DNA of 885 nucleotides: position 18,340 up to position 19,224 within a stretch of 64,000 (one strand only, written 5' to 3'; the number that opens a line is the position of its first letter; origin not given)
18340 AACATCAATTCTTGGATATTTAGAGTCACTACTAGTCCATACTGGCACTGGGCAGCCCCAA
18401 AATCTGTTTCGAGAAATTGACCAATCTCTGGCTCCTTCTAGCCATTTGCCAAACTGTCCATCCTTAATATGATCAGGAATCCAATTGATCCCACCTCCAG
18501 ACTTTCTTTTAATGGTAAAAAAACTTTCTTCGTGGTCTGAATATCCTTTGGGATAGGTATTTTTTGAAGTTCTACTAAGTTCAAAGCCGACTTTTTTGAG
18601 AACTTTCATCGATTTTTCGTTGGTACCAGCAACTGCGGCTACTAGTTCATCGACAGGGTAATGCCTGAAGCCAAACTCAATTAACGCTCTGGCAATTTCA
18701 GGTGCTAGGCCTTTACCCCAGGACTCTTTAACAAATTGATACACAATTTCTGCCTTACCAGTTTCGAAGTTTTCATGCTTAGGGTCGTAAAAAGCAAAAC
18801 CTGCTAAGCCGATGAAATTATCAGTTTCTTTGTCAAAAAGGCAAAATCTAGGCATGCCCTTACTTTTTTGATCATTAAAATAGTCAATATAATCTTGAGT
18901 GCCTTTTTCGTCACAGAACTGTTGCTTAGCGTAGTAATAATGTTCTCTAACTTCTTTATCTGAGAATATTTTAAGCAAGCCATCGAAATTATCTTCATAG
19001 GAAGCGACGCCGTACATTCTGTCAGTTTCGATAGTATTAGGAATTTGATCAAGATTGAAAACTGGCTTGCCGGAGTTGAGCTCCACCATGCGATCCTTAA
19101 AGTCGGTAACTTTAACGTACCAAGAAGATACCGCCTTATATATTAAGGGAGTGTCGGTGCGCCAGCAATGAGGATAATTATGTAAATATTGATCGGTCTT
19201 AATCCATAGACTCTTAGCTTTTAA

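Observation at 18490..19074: Complete GNAT acetyltransferase module inserted in-frame inside isoleucyl-tRNA synthetase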

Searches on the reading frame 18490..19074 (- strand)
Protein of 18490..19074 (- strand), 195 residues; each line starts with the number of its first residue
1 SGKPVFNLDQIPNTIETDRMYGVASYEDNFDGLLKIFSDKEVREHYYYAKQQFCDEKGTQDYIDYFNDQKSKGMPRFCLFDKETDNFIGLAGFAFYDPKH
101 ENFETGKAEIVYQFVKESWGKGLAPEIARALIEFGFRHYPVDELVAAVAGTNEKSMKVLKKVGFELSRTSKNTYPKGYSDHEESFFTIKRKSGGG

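Call 3: search_protein_families(library=pfam, proteins=[window:18490-19074:-], max_evalue=1)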
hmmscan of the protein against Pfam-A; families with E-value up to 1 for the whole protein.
window:18490-19074:- (195 aa): 5 families
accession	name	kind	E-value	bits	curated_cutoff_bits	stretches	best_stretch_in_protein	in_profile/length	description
PF13302.13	Acetyltransf_3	-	1.7e-22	81.1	25.4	1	28-165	10-138/138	Acetyltransferase (GNAT) domain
PF13420.13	Acetyltransf_4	-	2e-10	41.3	24.3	1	77-176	51-146/155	Acetyltransferase (GNAT) domain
PF00583.31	Acetyltransf_1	-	3.1e-08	34.4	20.7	1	55-164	14-116/116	Acetyltransferase (GNAT) family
PF13523.12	Acetyltransf_8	-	0.0062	16.6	27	1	118-168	91-141/145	Acetyltransferase (GNAT) domain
PF08445.16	FR47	-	0.016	15.6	22.1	1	116-169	31-82/86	FR47-like protein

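Call 4: search_protein_families(library=ncbifam, proteins=[window:18490-19074:-], max_evalue=1)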
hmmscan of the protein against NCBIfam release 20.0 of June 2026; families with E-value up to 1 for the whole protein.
window:18490-19074:- (195 aa): 15 families
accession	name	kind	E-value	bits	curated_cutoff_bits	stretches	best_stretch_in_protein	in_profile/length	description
NF040702.1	ileS_w_GNAT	exception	6e-08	30.8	1999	1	64-176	324-429/1100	isoleucine--tRNA ligase, N-acetyltransferase domain-containing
NF000485.1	TlmB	exception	1e-06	28.2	625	1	110-183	87-160/292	bleomycin family antibiotic N-acetyltransferase TlmB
TIGR03585.1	PseH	equivalog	2e-05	24.7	93.1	1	43-177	18-146/156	UDP-4-amino-4,6-dideoxy-N-acetyl-beta-L-altrosamine N-acetyltransferase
NF008072.0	PRK10809.1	equivalog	7.1e-05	22.6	190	1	51-172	51-169/194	ribosomal protein S5-alanine N-acetyltransferase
NF011709.0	PRK15130.1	equivalog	0.00098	19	218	1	114-167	90-143/186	spermidine N1-acetyltransferase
NF000483.1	BlmB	exception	0.0011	18.4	625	1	111-183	96-168/301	bleomycin family antibiotic N-acetyltransferase BlmB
NF040503.1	resist_ArsN1a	equivalog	0.0048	16.6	170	1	70-165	44-134/159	arsinothricin resistance N-acetyltransferase ArsN1 family A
NF007527.0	PRK10140.1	equivalog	0.005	16.7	236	1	120-172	92-144/162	N-acetyltransferase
NF033693.0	AAC_6p_Ie_fam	exception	0.0061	16.7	340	1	25-166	13-155/179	AAC(6')-Ie family aminoglycoside N-acetyltransferase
NF033074.0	AAC_6p_Ib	exception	0.0095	15.6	400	1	118-176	108-164/184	AAC(6')-Ib family aminoglycoside 6'-N-acetyltransferase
NF005096.0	PRK06524.1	equivalog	0.035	12.2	684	1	23-123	55-157/493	biotin carboxylase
TIGR04431.1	N6_acetyl_AAC6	equivalog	0.059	13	260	1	118-170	108-160/184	AacA4 family aminoglycoside N(6')-acetyltransferase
NF000431.1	AAC_6p_Ian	exception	0.065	12.7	400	1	33-166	21-153/190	aminoglycoside N-acetyltransferase AAC(6')-Ian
TIGR01575.1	rimI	equivalog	0.083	13.1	86.4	1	104-178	52-126/132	ribosomal protein S18-alanine N-acetyltransferase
NF012165.0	AAC_6p_set_A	equivalog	0.2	11.4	280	1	118-169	101-152/177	aminoglycoside 6'-N-acetyltransferase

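Call 16: search_solved_structures(query=A1, max_evalue=0.01, show_alignments=3)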
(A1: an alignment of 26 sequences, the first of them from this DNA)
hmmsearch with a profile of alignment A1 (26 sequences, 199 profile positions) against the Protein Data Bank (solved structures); distinct sequences matched with E-value up to 0.01: 37.
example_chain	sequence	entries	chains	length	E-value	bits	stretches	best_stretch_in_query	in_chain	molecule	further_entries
3fbu_A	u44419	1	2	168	1.3e-16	64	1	15-190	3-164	Acetyltransferase, GNAT family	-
6edd_A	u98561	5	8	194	6e-16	61.8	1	12-165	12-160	Acetyltransferase PA3944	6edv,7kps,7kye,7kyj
7kpp_A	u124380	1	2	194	1.2e-14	57.6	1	12-165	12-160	Acetyltransferase PA3944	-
1nsl_A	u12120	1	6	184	3.9e-10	42.9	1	19-195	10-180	Probable acetyltransferase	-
3igr_A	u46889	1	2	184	5.3e-10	42.4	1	59-165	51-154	Ribosomal-protein-S5-alanine N-acetyltransferase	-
2fck_A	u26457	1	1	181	3.1e-07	33.4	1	13-166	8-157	ribosomal-protein-serine acetyltransferase, putative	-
3tth_A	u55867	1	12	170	1.8e-06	30.9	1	19-172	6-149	Spermidine N1-acetyltransferase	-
6bff_A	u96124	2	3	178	1.4e-05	28.1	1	15-169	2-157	Aminoglycoside acetyltransferase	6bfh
6vfm_A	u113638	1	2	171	1.6e-05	27.9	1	19-165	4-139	Spermidine N1-acetyltransferase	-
6vfn_A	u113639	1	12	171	5.7e-05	26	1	19-166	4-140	Spermidine N1-acetyltransferase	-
6dau_A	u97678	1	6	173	5.7e-05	26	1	20-164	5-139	Spermidine N1-acetyltransferase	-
7kwq_A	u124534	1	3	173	6.6e-05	25.8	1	20-164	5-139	Spermidine N(1)-acetyltransferase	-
4mhd_A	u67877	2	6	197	6.6e-05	25.8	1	18-164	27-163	Spermidine n1-acetyltransferase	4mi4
7kwx_A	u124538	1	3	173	6.7e-05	25.8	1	20-164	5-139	Spermidine N(1)-acetyltransferase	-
4jjx_A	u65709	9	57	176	6.7e-05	25.8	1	19-164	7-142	Spermidine n1-acetyltransferase | Spermidine N(1)-acetyltransferase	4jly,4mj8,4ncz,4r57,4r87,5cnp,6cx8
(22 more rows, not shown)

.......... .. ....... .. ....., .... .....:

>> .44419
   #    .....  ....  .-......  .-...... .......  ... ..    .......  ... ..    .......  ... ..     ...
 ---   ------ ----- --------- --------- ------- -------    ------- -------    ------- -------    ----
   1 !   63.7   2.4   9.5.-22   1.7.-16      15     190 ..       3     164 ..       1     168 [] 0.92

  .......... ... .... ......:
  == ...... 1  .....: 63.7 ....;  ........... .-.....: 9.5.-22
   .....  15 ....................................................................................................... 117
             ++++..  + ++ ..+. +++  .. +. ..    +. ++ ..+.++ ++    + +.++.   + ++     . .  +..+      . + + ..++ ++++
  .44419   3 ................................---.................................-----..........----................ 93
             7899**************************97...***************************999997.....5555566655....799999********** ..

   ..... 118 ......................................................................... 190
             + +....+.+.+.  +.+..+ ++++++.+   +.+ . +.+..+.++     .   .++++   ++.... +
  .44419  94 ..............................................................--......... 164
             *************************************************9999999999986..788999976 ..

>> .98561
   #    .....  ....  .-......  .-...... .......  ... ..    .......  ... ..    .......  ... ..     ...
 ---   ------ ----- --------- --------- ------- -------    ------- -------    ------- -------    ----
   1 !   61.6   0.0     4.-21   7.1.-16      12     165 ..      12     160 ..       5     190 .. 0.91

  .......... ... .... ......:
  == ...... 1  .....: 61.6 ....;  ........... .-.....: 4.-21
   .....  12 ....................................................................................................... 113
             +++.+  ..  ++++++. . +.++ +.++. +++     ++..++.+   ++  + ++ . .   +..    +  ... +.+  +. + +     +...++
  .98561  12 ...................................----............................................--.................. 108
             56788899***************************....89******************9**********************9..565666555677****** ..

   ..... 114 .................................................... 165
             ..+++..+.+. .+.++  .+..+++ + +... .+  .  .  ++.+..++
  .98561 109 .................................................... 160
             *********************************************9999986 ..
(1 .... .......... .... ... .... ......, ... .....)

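Call 17: find_homologous_proteins(query=A1, max_evalue=0.001)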
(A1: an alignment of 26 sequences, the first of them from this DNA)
Query A1 (26 sequences) (194 aa, profile of the alignment): 36 proteins with E <= 0.001 among 1908 candidates.
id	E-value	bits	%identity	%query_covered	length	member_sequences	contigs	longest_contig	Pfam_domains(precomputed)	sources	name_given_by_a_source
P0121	2.3e-42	163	34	75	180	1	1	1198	PF13302.14,PF00583.32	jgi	-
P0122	1.6e-39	154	30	78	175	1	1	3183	PF13302.14,PF00583.32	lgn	-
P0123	2.9e-39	153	32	78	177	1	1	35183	PF13302.14,PF00583.32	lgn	-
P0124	9.8e-38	148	30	78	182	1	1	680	PF13302.14,PF00583.32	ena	-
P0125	2.9e-36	143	29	75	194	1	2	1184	PF13302.14,PF00583.32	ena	-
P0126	1.8e-35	140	30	78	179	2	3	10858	PF13302.14,PF00583.32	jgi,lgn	-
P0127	4.9e-24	103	30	79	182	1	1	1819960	PF13302.14,PF00583.32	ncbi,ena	-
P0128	7.6e-24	102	36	47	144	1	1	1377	PF13302.14,PF18454.8,PF00583.32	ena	-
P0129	2.9e-23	101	28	72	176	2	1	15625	PF13302.14,PF00583.32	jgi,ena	-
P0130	3.1e-23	100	37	59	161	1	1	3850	PF13302.14,PF00583.32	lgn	-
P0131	9.8e-20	89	33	43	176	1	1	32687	PF13302.14,PF00583.32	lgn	-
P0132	6.4e-18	83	40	48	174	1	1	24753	PF13302.14,PF00583.32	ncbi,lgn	-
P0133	2.0e-17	81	26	80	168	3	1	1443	PF13302.14,PF00583.32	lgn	-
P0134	3.4e-17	81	24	90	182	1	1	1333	PF13302.14,PF00583.32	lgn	-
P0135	1.2e-16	79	31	48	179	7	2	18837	PF13302.14,PF00583.32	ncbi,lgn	-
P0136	1.2e-12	66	27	44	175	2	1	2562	PF13302.14,PF00583.32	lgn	-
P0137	7.8e-12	63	33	45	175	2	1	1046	PF13302.14,PF00583.32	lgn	-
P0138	1.2e-11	63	24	92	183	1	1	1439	PF13420.14,PF13302.14,PF00583.32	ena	-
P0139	6.5e-11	60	33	50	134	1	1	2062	PF13302.14,PF00583.32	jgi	jgi:ribosomal-protein-alanine N-acetyltransferase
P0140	1.6e-10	59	24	78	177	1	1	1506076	PF13302.14,PF00583.32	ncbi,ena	-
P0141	4.2e-10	58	32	59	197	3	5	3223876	PF13302.14,PF13523.13,PF00583.32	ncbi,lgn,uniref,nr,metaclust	ncbi:acetyltransferase, ribosomal protein N-acetylase [Halovivax ruber XH-70]|uniref:Acetyltransfera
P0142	5.2e-10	57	33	31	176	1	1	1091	PF13420.14,PF13302.14,PF13523.13,PF00583.32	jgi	jgi:RimJ/RimL family protein N-acetyltransferase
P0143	3.0e-8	51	33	49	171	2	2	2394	PF13302.14,PF00583.32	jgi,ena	jgi:RimJ/RimL family protein N-acetyltransferase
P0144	2.5e-7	49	39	30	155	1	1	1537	PF13302.14,PF00583.32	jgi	jgi:RimJ/RimL family protein N-acetyltransferase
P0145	2.9e-7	48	32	29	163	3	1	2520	PF13420.14,PF13302.14,PF00583.32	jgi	-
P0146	4.5e-7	48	25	78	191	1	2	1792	PF13302.14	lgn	-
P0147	1.1e-6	46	24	78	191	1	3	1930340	PF13302.14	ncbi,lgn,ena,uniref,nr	ncbi:Protein N-acetyltransferase, RimJ/RimL family [Curtobacterium sp. UNCCL20]|uniref:GNAT family N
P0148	1.7e-6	46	25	78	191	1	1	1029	PF13302.14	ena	-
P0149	1.7e-6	46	24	78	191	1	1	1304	PF13302.14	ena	-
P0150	2.1e-6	45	33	45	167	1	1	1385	PF13302.14,PF13523.13,PF00583.32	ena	-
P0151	2.7e-6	45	30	41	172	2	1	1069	PF13302.14,PF00583.32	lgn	-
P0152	1.3e-5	43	-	-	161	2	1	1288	PF13302.14,PF00583.32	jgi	jgi:RimJ/RimL family protein N-acetyltransferase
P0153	1.6e-5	43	27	30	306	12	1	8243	PF13302.14,PF00501.35,PF00583.32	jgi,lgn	jgi:RimJ/RimL family protein N-acetyltransferase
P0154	8.6e-5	40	32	30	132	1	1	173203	PF13302.14,PF00583.32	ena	-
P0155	1.1e-4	40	-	-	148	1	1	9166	PF13302.14,PF00583.32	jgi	jgi:RimJ/RimL family protein N-acetyltransferase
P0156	9.6e-4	37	-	-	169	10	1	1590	PF13302.14,PF00583.32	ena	-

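Call 18: find_related_loci(query=A1, collection=genome_contigs, flank=4000)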
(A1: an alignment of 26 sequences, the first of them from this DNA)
Query A1 (194 aa) in genome_contigs; peptide patterns used: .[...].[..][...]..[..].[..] (x = any residue, [..] = any of these).
280 stretches matched a pattern; 9 encode a relative of the query (tblastn E <= 1e-3); 9 distinct loci.
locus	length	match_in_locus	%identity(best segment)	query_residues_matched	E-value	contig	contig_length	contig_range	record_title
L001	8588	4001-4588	49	1-194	1e-60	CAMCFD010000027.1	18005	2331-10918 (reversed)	MAG: Rickettsia typhi isolate MiH-22jul19-124 genome assembly, contig: MiH-22jul19-C6037, whole genome shotgun sequence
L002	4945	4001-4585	46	1-194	3e-60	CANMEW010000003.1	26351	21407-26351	MAG: Rickettsiales bacterium isolate ZH-13may13-17 genome assembly, contig: ZH-13May13-17.fna-C3, whole genome shotgun s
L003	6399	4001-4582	46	1-193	1e-59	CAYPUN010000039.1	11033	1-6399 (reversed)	MAG TPA_asm: uncultured Rickettsia sp. isolate SRP286056_co2_541 genome assembly, contig: NODE_9894_length_11033_cov_5.9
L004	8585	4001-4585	45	1-194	7e-54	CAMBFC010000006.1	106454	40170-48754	MAG: Rickettsia typhi isolate MsH-30jul19-137 genome assembly, contig: MsH-30jul19-C245, whole genome shotgun sequence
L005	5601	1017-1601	45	1-194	2e-52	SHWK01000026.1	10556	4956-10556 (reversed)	MAG: Rickettsiales bacterium isolate Baikal-deep-G64 BACOMB-C30301, whole genome shotgun sequence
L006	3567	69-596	41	1-177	2e-45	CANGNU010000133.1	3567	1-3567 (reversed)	MAG: Rickettsiales bacterium isolate Jr-7aug17-213 genome assembly, contig: Jr-7aug17-213.fna-C133, whole genome shotgun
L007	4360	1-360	47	58-177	4e-34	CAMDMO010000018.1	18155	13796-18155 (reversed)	MAG: Rickettsia typhi isolate MoE-23oct19-109 genome assembly, contig: MoE-23oct19-C3609, whole genome shotgun sequence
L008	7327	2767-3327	34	15-192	2e-28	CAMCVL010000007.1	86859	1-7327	MAG: Rickettsia typhi isolate ME-21oct19-56 genome assembly, contig: ME-21oct19-C313, whole genome shotgun sequence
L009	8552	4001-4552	34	17-192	4e-25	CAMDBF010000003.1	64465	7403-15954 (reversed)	MAG: Rickettsia typhi isolate MH-21oct19-275 genome assembly, contig: MH-21oct19-C606, whole genome shotgun sequence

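Call 30: find_encoding_contigs(protein=P0123, flank=6000, max_places=3)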
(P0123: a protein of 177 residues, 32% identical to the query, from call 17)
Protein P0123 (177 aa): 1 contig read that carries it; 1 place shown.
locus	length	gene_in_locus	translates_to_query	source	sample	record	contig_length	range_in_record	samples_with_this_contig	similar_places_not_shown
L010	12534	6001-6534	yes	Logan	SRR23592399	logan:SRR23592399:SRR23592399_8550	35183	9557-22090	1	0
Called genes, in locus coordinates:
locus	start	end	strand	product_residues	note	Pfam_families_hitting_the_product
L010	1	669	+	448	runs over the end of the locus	PF00875:DNA_photolyase, PF03441:FAD_binding_7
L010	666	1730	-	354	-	PF02543:Carbam_trans_N (faint), PF00814:TsaD, PF22521:HypF_C_2 (weak)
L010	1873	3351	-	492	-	PF00772:DnaB, PF20307:divDNAB (faint), PF13481:AAA_25, PF03796:DnaB_C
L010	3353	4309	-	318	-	PF03320:FBPase_glpX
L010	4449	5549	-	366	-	PF13676:TIR_2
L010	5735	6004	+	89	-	-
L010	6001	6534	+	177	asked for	PF13302:Acetyltransf_3, PF00583:Acetyltransf_1 (weak)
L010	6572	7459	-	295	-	PF00126:HTH_1, PF03466:LysR_substrate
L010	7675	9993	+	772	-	-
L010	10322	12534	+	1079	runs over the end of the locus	-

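Call 36: predict_structure(alignment_id=A1)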
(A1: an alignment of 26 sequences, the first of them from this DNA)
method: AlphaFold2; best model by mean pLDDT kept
length: 194 residues; sequences in the alignment: 26
mean_pLDDT: 91.1   pTM: 0.89
mean pLDDT of the five models: 91.1, 90.7, 90.1, 89.6, 88.2
residues with pLDDT >= 90: 149; 70-90: 31; 50-70: 13; < 50: 1
segments of 3 or more residues with pLDDT < 50: none
pLDDT, mean of each block of 10 residues (from residue 1): 85 98 98 95 77 90 94 97 98 93 94 95 97 97 92 92 95 64 91 65
secondary structure, 60 per line:
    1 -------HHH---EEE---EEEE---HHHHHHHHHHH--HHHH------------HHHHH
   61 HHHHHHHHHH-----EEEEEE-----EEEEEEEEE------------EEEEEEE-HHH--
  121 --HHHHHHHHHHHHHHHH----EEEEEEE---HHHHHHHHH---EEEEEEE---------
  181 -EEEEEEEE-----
elements in order: E14-16 E20-23 H27-37 H40-43 H56-70 E76-81 E87-95 E108-114 H123-138 E143-149 H153-161 E165-171 E182-189

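Call 40: search_protein_representatives(alignment_id=A1)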
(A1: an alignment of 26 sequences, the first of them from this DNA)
Query: 26 sequences, 199 profile positions. Proteins with E-value up to 0.001 (for the whole library): 50988; up to 1e-10: 10220; up to 1e-30: 35. The best 150 are listed.
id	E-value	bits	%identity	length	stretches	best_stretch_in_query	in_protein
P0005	3.9e-82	291.0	-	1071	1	1-196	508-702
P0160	5.6e-81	287.2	-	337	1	1-195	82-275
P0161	1.6e-70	253.1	-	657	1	8-195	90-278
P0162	1.8e-52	194.1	-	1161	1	13-194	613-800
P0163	2.2e-50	187.4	-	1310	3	5-183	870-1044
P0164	3.3e-48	180.3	-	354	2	12-170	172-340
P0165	3.3e-46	173.7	-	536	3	13-168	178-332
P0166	1.5e-44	168.3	-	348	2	6-165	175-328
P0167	3.3e-44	167.2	-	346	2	13-170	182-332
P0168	7.4e-44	166.1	-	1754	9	60-176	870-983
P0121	7.3e-43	162.8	-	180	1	18-186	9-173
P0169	3.3e-42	160.7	-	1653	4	9-167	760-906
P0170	3.8e-42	160.5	-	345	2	13-164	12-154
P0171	4.0e-41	157.1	-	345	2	14-169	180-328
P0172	7.4e-41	156.3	-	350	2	15-168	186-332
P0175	9.1e-36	139.7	-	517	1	96-194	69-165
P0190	5.5e-31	124.0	-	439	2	12-182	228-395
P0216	4.0e-28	114.7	-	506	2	13-167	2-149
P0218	5.9e-28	114.2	-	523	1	13-187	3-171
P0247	2.2e-26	109.0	-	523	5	112-164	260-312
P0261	6.0e-26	107.6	-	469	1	10-171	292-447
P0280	2.2e-25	105.8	-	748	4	105-169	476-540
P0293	5.4e-25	104.5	-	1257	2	11-172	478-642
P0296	7.5e-25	104.0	-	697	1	15-177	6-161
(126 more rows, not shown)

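Call 42: fold_search(model_id=the predicted structure, library=pdb)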
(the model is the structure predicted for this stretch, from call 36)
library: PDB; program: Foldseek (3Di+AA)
matches with E <= 10: 1264; with E <= 0.001: 457
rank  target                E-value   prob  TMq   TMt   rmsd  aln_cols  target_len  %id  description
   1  3fbu_B                1.1e-12  1.00  0.72  0.83   3.1       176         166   21  The crystal structure of the acetyltransferase (GNAT family) from Bacillus anthracis (released 2008-12-23)
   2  3fbu_A                1.2e-12  1.00  0.73  0.84   3.0       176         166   20  The crystal structure of the acetyltransferase (GNAT family) from Bacillus anthracis (released 2008-12-23)
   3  7kyj_B                2.0e-11  1.00  0.74  0.74   7.0       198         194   16  Structure of a GNAT superfamily PA3944 acetyltransferase in complex with zinc (released 2020-12-16)
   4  6edd_A                2.8e-11  1.00  0.74  0.77   3.6       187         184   17  Crystal structure of a GNAT Superfamily PA3944 acetyltransferase in complex with CoA (P1 space group) (released 2018-08-22)
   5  7kps_B                3.3e-11  1.00  0.73  0.76   3.5       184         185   17  Structure of a GNAT superfamily PA3944 acetyltransferase in complex with AcCoA (released 2020-11-25)
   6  2zw6_A                3.5e-11  1.00  0.76  0.51   2.8       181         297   19  Crystal structure of bleomycin N-acetyltransferase from bleomycin-producing Streptomyces verticillus ATCC15003 (released 2009-11-03)
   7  2zw4_A                3.7e-11  1.00  0.75  0.51   3.1       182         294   18  Crystal structure of bleomycin N-acetyltransferase complexed with coenzyme A in the orthorhombic crystal (released 2009-11-03)
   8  7kpp_A                9.8e-11  1.00  0.73  0.77   3.6       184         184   16  Structure of the E102A mutant of a GNAT superfamily PA3944 acetyltransferase (released 2020-11-25)
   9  2zw4_C                1.4e-10  1.00  0.76  0.52   2.8       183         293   18  Crystal structure of bleomycin N-acetyltransferase complexed with coenzyme A in the orthorhombic crystal (released 2009-11-03)
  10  7kpp_B                1.4e-10  1.00  0.74  0.74   3.8       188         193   16  Structure of the E102A mutant of a GNAT superfamily PA3944 acetyltransferase (released 2020-11-25)
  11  6edd_B                1.5e-10  1.00  0.73  0.74   5.0       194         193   16  Crystal structure of a GNAT Superfamily PA3944 acetyltransferase in complex with CoA (P1 space group) (released 2018-08-22)
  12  3juw_B                5.7e-10  1.00  0.70  0.81   3.2       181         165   18  Putative GnaT-family acetyltransferase from Bordetella pertussis. (released 2009-09-22)
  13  3juw_A                5.7e-10  1.00  0.70  0.80   3.3       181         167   18  Putative GnaT-family acetyltransferase from Bordetella pertussis. (released 2009-09-22)
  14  2fck                  1.3e-09  1.00  0.73  0.81   2.8       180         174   16  Structure of a putative ribosomal-protein-serine acetyltransferase from Vibrio cholerae. (released 2006-02-28)
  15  3juw_C                2.4e-09  1.00  0.69  0.81   3.2       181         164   18  Putative GnaT-family acetyltransferase from Bordetella pertussis. (released 2009-09-22)
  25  3r95_B                1.1e-08  1.00  0.71  0.78   3.5       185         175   16  Crystal structure of Microcin C7 self immunity acetyltransferase MccE in complex with Acetyl-CoA (released 2011-04-20)
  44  3r95_A                2.2e-08  1.00  0.70  0.75   3.4       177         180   15  Crystal structure of Microcin C7 self immunity acetyltransferase MccE in complex with Acetyl-CoA (released 2011-04-20)
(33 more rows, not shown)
